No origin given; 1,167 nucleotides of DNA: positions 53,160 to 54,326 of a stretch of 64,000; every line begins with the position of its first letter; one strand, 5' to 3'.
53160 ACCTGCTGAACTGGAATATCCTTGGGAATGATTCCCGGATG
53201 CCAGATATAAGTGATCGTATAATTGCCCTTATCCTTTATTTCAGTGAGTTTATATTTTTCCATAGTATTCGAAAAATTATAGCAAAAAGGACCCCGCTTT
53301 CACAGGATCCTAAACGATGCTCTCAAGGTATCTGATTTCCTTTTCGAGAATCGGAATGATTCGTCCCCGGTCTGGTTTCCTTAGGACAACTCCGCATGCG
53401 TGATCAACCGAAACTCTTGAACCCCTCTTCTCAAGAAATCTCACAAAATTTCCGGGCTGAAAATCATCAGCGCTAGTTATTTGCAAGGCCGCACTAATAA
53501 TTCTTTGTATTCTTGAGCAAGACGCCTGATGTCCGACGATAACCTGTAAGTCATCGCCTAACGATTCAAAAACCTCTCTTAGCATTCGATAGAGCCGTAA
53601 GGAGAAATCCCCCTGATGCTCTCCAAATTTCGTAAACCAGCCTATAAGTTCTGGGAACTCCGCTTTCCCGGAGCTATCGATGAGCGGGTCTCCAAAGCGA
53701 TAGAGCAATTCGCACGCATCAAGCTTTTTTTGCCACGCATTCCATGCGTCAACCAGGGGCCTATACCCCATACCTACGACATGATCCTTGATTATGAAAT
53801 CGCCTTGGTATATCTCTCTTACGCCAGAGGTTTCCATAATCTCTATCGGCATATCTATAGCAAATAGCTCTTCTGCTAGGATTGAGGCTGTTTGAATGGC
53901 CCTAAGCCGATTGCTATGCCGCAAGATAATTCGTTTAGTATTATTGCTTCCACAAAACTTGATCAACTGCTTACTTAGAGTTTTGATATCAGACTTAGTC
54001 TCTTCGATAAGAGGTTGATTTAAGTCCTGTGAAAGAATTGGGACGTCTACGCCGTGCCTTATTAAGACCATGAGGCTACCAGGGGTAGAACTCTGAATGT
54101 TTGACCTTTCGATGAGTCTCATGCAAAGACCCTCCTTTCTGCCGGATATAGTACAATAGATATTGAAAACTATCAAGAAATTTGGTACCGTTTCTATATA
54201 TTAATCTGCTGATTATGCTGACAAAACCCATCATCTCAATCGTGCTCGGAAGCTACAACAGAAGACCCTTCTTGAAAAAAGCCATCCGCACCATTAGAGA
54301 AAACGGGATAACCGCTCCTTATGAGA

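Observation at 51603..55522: Glycosylation cluster saturated with NUDIX domains, including a GT2-NUDIX fusion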

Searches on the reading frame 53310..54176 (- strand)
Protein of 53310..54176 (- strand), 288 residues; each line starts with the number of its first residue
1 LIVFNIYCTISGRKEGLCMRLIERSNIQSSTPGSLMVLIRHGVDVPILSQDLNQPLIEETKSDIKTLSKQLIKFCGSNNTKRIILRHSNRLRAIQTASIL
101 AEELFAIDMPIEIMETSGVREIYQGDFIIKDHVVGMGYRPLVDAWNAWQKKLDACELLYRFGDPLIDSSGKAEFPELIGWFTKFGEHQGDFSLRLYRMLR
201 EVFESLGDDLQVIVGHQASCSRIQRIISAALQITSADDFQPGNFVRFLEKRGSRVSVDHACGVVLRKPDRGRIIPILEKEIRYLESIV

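Call 3: search_protein_families(library=pfam, proteins=[window:53310-54176:-], max_evalue=0.01)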
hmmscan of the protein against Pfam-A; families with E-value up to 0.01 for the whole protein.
window:53310-54176:- (288 aa): 1 family
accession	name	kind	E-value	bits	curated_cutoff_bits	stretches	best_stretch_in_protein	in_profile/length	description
PF00300.27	His_Phos_1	-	0.00023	21.3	21.7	0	37-151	2-110/194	Histidine phosphatase superfamily (branch 1)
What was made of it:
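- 53310..54122 (-): Divergent histidine-phosphatase (branch 1, PGM-like), 270 aa. PF00300 21.3 bits against a cut-off of 21.7 (call 3).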

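Call 6: search_protein_families(library=ncbifam, proteins=[window:53310-54176:-], max_evalue=0.01)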
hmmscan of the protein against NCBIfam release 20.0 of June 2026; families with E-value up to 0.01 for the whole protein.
window:53310-54176:- (288 aa): 1 family
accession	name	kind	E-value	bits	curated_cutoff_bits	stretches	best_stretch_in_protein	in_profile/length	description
NF038349.1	dPGM_arch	equivalog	0.0022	17.9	225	1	37-104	2-68/194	2,3-diphosphoglycerate-dependent phosphoglycerate mutase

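Call 16: search_solved_structures(query=window:53310-54176:-, max_evalue=1, show_alignments=2)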
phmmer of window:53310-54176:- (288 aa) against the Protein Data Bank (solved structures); distinct sequences matched with E-value up to 1: 0.

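Call 22: find_homologous_proteins(query=window:53310-54122:-, max_evalue=0.001)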
Query window:53310-54122:- (270 aa): 63 proteins with E <= 0.001 among 473 candidates.
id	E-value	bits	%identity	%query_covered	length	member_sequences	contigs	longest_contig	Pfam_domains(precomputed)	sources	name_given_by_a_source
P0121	3.0e-175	599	100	100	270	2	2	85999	-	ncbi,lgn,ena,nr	ncbi:MAG TPA: hypothetical protein VFQ72_00340 [Candidatus Paceibacterota bacterium]|nr:hypothetical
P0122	6.7e-141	486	79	100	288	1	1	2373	-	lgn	-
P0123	3.4e-139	481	77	100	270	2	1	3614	-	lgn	-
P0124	3.5e-139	481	78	100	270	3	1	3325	-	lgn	-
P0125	8.7e-138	476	77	100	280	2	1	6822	-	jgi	jgi:broad specificity phosphatase PhoE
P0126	6.6e-137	473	77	100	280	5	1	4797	-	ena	-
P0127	6.4e-135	467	76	100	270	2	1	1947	PF00300.28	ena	-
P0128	2.5e-134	465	75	100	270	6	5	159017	PF00300.28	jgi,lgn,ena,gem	-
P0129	5.8e-134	463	76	100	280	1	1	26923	-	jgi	jgi:broad specificity phosphatase PhoE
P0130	6.0e-134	463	75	100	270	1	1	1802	-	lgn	-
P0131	8.4e-134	463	75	100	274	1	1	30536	-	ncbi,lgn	-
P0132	1.2e-131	456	74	100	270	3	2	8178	-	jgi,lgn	jgi:broad specificity phosphatase PhoE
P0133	1.5e-131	455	76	100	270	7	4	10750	-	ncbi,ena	-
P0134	4.5e-131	454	74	100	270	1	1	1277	-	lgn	-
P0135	5.3e-130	450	74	100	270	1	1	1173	PF00300.28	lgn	-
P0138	5.8e-124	431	69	100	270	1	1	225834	-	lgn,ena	-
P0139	7.1e-124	430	69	100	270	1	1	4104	PF00300.28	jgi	-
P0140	8.5e-123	427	69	100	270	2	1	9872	PF00300.28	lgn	-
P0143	3.4e-116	405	66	100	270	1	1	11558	PF00300.28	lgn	-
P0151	1.1e-112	394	64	100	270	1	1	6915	PF00300.28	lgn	-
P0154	5.7e-112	391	65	100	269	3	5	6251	PF00300.28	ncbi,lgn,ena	ncbi:MAG: phosphoglycerate mutase family protein [Patescibacteria group bacterium]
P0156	1.8e-110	386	65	100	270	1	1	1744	PF00300.28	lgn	-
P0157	9.5e-110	384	65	100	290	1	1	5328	PF00300.28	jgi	jgi:broad specificity phosphatase PhoE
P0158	1.4e-109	384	64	100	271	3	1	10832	PF00300.28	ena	-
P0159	4.9e-109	382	65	100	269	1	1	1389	PF00300.28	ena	-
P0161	2.1e-107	376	62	100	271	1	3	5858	PF00300.28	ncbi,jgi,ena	jgi:broad specificity phosphatase PhoE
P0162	3.3e-107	376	64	100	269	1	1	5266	PF00300.28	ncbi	-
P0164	6.5e-105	368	59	100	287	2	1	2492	PF00300.28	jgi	-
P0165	4.0e-104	366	61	100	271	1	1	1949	PF00300.28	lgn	-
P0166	2.9e-103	363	60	100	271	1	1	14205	PF00300.28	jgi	jgi:broad specificity phosphatase PhoE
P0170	1.7e-96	341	57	100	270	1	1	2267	PF00300.28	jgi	jgi:broad specificity phosphatase PhoE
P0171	1.0e-95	338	55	100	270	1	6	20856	PF00300.28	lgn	-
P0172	1.6e-95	337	56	100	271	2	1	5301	PF00300.28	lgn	-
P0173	1.8e-95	337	57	99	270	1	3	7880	PF00300.28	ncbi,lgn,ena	-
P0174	6.2e-95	336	57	100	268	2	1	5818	PF00300.28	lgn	-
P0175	8.7e-89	315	53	100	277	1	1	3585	PF00300.28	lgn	-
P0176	4.1e-88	313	52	100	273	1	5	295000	PF00300.28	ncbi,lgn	ncbi:MAG TPA: histidine phosphatase family protein [Candidatus Paceibacterota bacterium]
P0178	3.0e-81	291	51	100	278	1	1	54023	-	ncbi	-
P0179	4.4e-81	290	51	99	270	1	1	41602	PF00300.28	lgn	-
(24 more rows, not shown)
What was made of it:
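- On Histidine phosphatase superfamily, branch 1: Several orthologues carry a precomputed PF00300 hit (call 22).
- Closest known: Two-step phospho-intermediate glycoside pathways. Different: The phosphatase is a lineage-specific divergent branch (call 22).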

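Call 29: find_encoding_contigs(protein=P0176, flank=7000, max_places=1)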
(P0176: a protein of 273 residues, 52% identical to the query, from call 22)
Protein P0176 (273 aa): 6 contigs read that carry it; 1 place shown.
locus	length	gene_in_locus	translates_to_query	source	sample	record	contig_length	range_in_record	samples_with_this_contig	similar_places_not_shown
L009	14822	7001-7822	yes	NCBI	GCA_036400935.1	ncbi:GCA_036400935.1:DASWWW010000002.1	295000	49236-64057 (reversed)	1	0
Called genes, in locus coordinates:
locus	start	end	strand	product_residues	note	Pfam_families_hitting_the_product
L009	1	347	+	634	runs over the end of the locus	PF00012:HSP70, PF06723:MreB_Mbl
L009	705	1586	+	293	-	PF00226:DnaJ, PF01556:DnaJ_C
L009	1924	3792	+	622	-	PF00005:ABC_tran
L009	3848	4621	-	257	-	PF12804:NTP_transf_3 (weak)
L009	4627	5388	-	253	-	PF12804:NTP_transf_3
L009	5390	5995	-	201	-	-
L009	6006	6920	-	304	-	PF13641:Glyco_tranf_2_3 (faint)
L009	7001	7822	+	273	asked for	PF00300:His_Phos_1 (faint)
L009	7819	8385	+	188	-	PF00293:NUDIX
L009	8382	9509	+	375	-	PF00534:Glycos_transf_1, PF13692:Glyco_trans_1_4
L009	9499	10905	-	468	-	PF02463:SMC_N (faint), PF03193:RsgA_GTPase (faint), PF03308:MeaB (faint), PF13555:AAA_29 (faint), PF00005:ABC_tran, PF01926:MMR_HSR1 (faint), PF12848:ABC_tran_Xtn (weak), PF00005:ABC_tran, +3 more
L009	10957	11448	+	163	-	PF00293:NUDIX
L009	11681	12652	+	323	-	-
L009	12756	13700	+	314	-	PF04389:Peptidase_M28 (faint)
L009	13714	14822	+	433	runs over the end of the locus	PF13393:tRNA-synt_His, PF00587:tRNA-synt_2b (weak), PF03129:HGTP_anticodon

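Call 30: find_encoding_contigs(protein=P0178, flank=7000, max_places=1)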
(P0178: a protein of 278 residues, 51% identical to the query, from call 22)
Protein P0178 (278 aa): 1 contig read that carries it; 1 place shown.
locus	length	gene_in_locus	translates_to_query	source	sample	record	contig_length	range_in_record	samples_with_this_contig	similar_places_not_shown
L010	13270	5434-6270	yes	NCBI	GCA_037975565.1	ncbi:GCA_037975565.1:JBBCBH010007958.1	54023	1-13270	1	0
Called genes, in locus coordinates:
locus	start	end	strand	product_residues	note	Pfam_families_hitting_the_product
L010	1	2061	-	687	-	?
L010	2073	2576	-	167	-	-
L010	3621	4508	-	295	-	-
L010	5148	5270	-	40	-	-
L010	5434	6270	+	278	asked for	-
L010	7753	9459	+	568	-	PF00239:Resolvase, PF13408:Zn_ribbon_recom (weak)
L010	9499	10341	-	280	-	PF08401:ArdcN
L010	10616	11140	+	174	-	-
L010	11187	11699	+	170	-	PF12696:TraG-D_C (weak)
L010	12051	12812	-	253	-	-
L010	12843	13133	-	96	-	PF05154:TM2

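Call 31: find_encoding_contigs(protein=P0138, flank=7000, max_places=1)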
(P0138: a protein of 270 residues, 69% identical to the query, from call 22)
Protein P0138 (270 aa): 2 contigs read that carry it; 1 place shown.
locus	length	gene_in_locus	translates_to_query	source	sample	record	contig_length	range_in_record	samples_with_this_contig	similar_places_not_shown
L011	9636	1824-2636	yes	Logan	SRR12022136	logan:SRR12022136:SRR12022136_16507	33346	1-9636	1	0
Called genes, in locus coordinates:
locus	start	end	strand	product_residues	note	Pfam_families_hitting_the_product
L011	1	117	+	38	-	?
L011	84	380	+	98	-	-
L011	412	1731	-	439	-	PF00535:Glycos_transf_2, PF00293:NUDIX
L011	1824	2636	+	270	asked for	-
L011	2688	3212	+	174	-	PF00293:NUDIX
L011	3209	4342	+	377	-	PF00534:Glycos_transf_1, PF13692:Glyco_trans_1_4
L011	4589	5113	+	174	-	PF04229:GrpB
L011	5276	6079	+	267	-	PF04542:Sigma70_r2, PF04545:Sigma70_r4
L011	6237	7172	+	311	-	PF02195:ParB_N, PF17762:HTH_ParB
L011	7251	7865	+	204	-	-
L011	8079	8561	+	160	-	PF00583:Acetyltransf_1, PF13302:Acetyltransf_3 (weak)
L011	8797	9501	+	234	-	-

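Call 43: search_protein_families(library=pfam, proteins=[L009:6006-6920:-, L009:5390-5995:-, L009:4627-5388:-, L009:3848-4621:-, L009:8382-9509:+], max_evalue=0.1)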
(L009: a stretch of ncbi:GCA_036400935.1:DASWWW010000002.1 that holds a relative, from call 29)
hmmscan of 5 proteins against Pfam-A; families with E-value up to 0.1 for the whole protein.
L009:6006-6920:- (304 aa): 2 families
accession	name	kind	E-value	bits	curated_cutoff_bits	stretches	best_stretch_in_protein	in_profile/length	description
PF13641.12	Glyco_tranf_2_3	-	3.2e-05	24.5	27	1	12-118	7-110/230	Glycosyltransferase like family 2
PF00535.33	Glycos_transf_2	-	0.00048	20.5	23.3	1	12-118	4-102/168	Glycosyl transferase family 2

L009:5390-5995:- (201 aa): 0 families

L009:4627-5388:- (253 aa): 3 families
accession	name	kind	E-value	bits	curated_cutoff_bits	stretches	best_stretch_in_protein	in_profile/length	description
PF12804.13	NTP_transf_3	-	1.3e-09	38.8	27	1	5-147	3-139/160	MobA-like NTP transferase domain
PF02213.21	GYF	-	0.02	15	25.7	1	166-191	14-37/45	GYF domain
PF01128.25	IspD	-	0.027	14.7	27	1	1-41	1-38/221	2-C-methyl-D-erythritol 4-phosphate cytidylyltransferase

L009:3848-4621:- (257 aa): 2 families
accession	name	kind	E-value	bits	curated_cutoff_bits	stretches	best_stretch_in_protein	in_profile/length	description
PF12804.13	NTP_transf_3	-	1.3e-05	25.8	27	1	6-124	3-110/160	MobA-like NTP transferase domain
PF00483.29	NTP_transferase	-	0.0039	17.3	21.2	1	4-162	2-161/245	Nucleotidyl transferase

L009:8382-9509:+ (375 aa): 4 families
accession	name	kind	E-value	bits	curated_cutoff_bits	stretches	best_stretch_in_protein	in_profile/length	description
PF00534.26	Glycos_transf_1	-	2.9e-37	128.3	26.4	1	193-349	12-170/172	Glycosyl transferases group 1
PF13692.12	Glyco_trans_1_4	-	3.2e-37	128.4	27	1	198-337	3-142/142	Glycosyl transferases group 1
PF20706.3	GT4-conflict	-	0.00025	20.6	26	1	173-310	173-320/385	Family 4 Glycosyltransferase in conflict systems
PF13439.12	Glyco_transf_4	-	0.0015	19.1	28.5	1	16-165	3-149/170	Glycosyltransferase Family 4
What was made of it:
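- In L009 two nucleotidyltransferases, which would make NDP-sugar, sit in the same block (calls 29, 43).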

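Call 64: search_solved_structures(query=A3, max_evalue=1, show_alignments=2)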
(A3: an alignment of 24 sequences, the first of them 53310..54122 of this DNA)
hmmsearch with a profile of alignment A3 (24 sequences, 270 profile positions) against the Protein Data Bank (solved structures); distinct sequences matched with E-value up to 1: 41.
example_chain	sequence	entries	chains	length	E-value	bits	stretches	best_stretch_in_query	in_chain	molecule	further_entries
3eoz_A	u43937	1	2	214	4.5e-06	29.2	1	13-91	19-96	putative Phosphoglycerate mutase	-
3f3k_A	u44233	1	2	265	0.0002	23.8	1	18-137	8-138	Uncharacterized protein YKR043C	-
3lg2_A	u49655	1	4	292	0.00022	23.7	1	17-137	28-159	Uncharacterized protein YKR043C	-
3ll4_A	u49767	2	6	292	0.0035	19.8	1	36-136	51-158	Uncharacterized protein YKR043C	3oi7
1ebb_A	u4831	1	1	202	0.013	17.9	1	18-123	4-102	PHOSPHATASE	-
1h2e_A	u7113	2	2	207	0.014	17.8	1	18-123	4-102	PHOSPHATASE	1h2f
3f2i_A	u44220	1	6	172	0.043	16.2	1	18-84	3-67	Alr0221 protein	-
3bif_A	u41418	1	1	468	0.074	15.4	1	44-99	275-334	PROTEIN (6-PHOSPHOFRUCTO-2-KINASE/ FRUCTOSE-2,6-BISPHOSPHATASE)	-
1bif_A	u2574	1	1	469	0.074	15.4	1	44-99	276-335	6-PHOSPHOFRUCTO-2-KINASE/ FRUCTOSE-2,6-BISPHOSPHATASE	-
1c7z_A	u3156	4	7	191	0.085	15.2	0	50-114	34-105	FRUCTOSE-2,6-BISPHOSPHATASE | PHOSPHOENZYME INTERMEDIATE OF FRU-2,6-BISPHOSPHATASE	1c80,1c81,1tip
1fbt_A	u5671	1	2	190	0.086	15.2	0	50-114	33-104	FRUCTOSE-2,6-BISPHOSPHATASE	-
7unr_R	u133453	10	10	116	0.14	14.5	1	206-255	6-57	50S ribosomal protein L19 | Large ribosomal subunit protein bL19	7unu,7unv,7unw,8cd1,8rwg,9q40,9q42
6spf_P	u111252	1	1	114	0.16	14.3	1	207-255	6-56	50S ribosomal protein L19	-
6spb_P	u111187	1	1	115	0.16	14.3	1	207-255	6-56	50S ribosomal protein L19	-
2wqd_A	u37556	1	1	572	0.18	14.1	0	230-267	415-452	PHOSPHOENOLPYRUVATE-PROTEIN PHOSPHOTRANSFERASE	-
5gg5_A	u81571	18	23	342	0.96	11.8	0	9-88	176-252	Hydrolase, NUDIX family protein | NUDIX family protein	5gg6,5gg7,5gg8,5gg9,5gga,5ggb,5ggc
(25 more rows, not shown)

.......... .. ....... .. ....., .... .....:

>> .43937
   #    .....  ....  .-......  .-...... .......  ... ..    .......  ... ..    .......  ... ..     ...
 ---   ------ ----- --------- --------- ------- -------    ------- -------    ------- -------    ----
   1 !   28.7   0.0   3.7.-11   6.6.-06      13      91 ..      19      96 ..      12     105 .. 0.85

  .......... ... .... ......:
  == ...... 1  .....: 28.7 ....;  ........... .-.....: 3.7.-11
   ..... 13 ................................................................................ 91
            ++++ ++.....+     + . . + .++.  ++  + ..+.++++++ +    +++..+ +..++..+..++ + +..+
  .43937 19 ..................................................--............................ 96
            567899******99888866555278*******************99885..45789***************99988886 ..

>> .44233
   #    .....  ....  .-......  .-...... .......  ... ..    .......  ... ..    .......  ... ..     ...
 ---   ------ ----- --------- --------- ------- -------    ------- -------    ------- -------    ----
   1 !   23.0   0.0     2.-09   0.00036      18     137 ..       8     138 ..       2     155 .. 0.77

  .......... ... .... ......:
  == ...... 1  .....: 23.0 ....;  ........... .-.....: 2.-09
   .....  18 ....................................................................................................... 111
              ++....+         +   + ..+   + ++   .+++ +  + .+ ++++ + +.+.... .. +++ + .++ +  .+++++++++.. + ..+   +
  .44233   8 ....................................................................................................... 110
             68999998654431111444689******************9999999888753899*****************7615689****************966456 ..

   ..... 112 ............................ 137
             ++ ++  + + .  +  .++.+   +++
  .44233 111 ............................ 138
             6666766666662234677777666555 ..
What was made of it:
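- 53310..54122 (-): Profile against PDB: 3eoz 4.5e-6, Shb17/YKR043C 2e-4, PhoE 0.013 (call 64).
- On Histidine phosphatase superfamily, branch 1: Family profile against PDB: 3eoz 4.5e-6 (call 64).
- Histidine phosphatase profile is nearest to sugar-phosphate and PGM-type phosphatases, including Shb17 (call 64).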

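Call 76: search_protein_families(library=padloc, proteins=[window:53310-54122:-], max_evalue=0.01)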
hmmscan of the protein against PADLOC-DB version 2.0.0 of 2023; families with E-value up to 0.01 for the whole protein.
window:53310-54122:- (270 aa): 0 families
